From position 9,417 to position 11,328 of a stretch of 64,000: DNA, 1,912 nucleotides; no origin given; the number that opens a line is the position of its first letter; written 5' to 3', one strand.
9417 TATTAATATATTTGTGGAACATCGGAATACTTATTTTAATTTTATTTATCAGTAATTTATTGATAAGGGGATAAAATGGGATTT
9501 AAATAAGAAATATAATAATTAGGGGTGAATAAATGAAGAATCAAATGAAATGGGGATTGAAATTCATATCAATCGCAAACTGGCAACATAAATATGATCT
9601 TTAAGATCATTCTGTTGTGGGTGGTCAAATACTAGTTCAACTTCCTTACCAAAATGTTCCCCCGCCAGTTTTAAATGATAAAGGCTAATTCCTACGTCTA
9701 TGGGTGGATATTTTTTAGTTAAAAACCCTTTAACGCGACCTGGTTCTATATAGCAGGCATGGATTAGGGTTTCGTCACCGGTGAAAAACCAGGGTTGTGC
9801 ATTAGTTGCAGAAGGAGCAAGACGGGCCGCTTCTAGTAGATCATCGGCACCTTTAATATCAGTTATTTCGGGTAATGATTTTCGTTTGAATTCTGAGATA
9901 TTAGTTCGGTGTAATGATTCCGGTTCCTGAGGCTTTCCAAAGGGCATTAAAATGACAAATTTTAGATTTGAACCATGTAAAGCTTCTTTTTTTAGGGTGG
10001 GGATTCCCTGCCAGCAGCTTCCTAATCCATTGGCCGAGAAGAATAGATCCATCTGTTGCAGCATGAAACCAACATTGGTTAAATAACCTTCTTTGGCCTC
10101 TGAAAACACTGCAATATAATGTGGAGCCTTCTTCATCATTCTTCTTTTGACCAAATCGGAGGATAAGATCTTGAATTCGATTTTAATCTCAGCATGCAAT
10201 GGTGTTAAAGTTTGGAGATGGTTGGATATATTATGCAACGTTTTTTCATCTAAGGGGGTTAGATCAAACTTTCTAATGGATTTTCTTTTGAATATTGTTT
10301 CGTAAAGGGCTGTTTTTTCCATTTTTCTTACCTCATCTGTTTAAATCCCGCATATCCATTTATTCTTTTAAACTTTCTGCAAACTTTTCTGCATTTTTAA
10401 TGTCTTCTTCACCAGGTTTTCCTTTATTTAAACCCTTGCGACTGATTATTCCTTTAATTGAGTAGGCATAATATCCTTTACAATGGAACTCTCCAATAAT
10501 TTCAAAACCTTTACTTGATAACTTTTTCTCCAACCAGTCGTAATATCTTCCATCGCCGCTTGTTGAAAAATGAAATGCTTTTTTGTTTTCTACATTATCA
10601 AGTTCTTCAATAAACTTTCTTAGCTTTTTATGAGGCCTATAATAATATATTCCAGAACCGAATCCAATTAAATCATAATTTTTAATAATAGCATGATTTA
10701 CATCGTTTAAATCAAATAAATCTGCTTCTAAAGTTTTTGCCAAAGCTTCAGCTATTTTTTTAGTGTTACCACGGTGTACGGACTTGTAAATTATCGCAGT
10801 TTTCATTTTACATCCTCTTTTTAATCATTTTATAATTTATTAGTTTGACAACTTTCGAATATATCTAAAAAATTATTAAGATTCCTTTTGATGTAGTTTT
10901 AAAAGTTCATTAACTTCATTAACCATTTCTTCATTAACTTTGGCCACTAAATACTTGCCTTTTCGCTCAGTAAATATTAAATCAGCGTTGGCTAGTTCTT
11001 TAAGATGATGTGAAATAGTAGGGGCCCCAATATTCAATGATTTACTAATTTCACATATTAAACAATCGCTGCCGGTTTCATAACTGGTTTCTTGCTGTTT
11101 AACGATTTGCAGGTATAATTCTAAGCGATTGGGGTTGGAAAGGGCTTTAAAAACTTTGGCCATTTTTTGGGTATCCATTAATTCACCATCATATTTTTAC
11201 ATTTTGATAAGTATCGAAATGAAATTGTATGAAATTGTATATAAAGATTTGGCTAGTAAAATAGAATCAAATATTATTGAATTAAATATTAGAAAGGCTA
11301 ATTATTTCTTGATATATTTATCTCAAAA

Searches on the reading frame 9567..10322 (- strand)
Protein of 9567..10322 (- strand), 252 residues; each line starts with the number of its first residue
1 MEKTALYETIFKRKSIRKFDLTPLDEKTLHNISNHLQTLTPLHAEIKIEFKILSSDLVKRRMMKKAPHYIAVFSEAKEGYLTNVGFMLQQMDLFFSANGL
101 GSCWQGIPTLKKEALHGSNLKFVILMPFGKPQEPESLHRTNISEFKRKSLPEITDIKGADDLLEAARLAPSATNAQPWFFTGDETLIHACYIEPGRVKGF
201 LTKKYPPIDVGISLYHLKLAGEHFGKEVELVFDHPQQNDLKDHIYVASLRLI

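Call 3: search_protein_families(library=pfam, proteins=[window:9567-10322:-], max_evalue=1)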
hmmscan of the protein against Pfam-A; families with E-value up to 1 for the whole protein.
window:9567-10322:- (252 aa): 2 families
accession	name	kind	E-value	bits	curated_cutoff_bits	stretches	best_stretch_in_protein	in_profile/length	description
PF14512.11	TM1586_NiRdase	-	1.4e-48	165.8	27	1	6-220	2-214/215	Putative TM nitroreductase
PF00881.29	Nitroreductase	-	2.1e-12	48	23.5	2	160-180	21-41/167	Nitroreductase family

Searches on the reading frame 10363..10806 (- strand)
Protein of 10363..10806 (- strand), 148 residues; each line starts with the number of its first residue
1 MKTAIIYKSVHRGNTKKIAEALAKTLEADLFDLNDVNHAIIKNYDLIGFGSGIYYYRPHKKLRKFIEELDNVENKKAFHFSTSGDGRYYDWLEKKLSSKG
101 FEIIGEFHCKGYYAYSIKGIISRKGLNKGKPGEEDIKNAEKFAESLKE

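Call 3: search_protein_families(library=pfam, proteins=[window:10363-10806:-], max_evalue=1)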
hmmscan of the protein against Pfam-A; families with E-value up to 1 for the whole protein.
window:10363-10806:- (148 aa): 6 families
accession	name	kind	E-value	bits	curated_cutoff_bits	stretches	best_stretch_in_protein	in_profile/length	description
PF12724.12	Flavodoxin_5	-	8e-16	59.1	27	1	5-97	2-101/145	Flavodoxin domain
PF12641.12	Flavodoxin_3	-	9.2e-12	45.5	27.5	1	4-124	1-124/160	Flavodoxin domain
PF00258.30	Flavodoxin_1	-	2.1e-05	25.1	25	1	5-106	1-123/143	Flavodoxin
PF12682.12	Flavodoxin_4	-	0.0001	22.3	24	2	41-86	71-115/155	Flavodoxin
PF03358.20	FMN_red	-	0.031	14.3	24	1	1-39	1-45/152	NADPH-dependent FMN reductase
PF21835.1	YIEGIA_cap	-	0.2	11.8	24.1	1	15-35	30-50/58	Capping complex subunit for YIEGIA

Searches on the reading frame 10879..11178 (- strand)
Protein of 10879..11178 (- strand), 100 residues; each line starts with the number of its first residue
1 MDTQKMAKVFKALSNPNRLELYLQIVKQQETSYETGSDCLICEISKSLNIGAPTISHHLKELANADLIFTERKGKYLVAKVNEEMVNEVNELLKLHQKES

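Call 3: search_protein_families(library=pfam, proteins=[window:10879-11178:-], max_evalue=1)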
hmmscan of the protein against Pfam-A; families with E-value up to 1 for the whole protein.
window:10879-11178:- (100 aa): 11 families
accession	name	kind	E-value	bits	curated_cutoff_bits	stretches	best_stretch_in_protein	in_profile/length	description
PF01022.26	HTH_5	-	4.5e-08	33.3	22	1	38-68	15-45/47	Bacterial regulatory protein, arsR family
PF12840.13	HTH_20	-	0.00011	22.6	27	1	13-68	1-48/51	Helix-turn-helix domain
PF22167.2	PH0730-like_N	-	0.0011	19.5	30.2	1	43-79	20-56/60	PH0730-like, N-terminal domain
PF01978.25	TrmB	-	0.014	15.7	25.6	1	43-79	27-63/68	Sugar-specific transcriptional regulator TrmB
PF13412.12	HTH_24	-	0.015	15.3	21.9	1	43-68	22-47/48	Winged helix-turn-helix DNA-binding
PF14947.12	HTH_45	-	0.021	15.3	25.5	1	42-95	23-75/77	Winged helix-turn-helix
PF01325.25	Fe_dep_repress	-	0.03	15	26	1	43-72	27-56/60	Iron dependent repressor, N-terminal DNA binding domain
PF14841.11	FliG_M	-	0.049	14.3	25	0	2-34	24-56/76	FliG middle domain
PF25212.1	HVO_A0114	-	0.079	13.2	27.6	1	6-76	13-74/84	HVO_A0114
PF13463.12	HTH_27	-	0.094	13.4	22.2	1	43-75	23-53/68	Winged helix DNA-binding domain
PF12802.13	MarR_2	-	0.14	12.8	27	1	42-72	24-54/61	MarR family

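Call 6: search_protein_families(library=ncbifam, proteins=[window:10879-11178:-], max_evalue=1)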
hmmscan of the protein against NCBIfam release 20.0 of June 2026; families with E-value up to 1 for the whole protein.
window:10879-11178:- (100 aa): 13 families
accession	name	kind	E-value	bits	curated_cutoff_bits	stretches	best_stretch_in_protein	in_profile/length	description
NF033788.1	HTH_metalloreg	subfamily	5.6e-16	58.1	55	1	6-89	1-76/77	metalloregulator ArsR/SmtB family transcription factor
NF033789.1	repress_SdpR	subfamily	2.9e-14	52.7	100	1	9-91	1-74/79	autorepressor SdpR family transcription factor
NF045707.1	Dbac_1936_reg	equivalog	1.2e-10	41.3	115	1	3-93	4-86/99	ArsR/SmtB-type metalloregulator TsoR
NF041413.1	ArsR_Rv2640c_fam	equivalog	2.4e-09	37.6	155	1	5-93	31-113/118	Rv2640c family ArsR-like transcriptional regulator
NF040642.1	sulf_sens_BigR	equivalog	8.3e-07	29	155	1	4-88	8-83/95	sulfite-sensing transcriptional repressor BigR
NF007528.0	PRK10141.1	subfamily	1.5e-06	28.1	97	1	6-82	6-74/117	metalloregulator ArsR/SmtB family transcription factor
NF047906.1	CdPbTransRegCmtR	equivalog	0.0032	17.4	150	1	4-93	9-90/104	Cd(II)/Pb(II)-sensing metalloregulatory transcriptional regulator CmtR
TIGR01884.1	cas_HTH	subfamily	0.005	16.2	60.2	1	43-78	161-197/202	CRISPR-associated CARF protein Csa3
NF010551.0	PRK13945.1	equivalog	0.019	14.3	348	1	39-96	23-80/282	DNA-formamidopyrimidine glycosylase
TIGR04520.1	ECF_ATPase_1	equivalog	0.03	13.8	315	1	43-95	181-233/269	energy-coupling factor transporter ATPase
TIGR00577.1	fpg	equivalog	0.043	13.1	203.3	1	52-86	36-71/276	DNA-formamidopyrimidine glycosylase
TIGR02944.1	suf_reg_Xantho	equivalog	0.046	14.1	110.65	1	42-84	29-73/130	SUF system Fe-S cluster assembly regulator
NF040939.2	trans_reg_lrs14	equivalog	0.052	13.6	90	1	38-73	36-71/103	Lrs14 family HTH-type transcriptional regulator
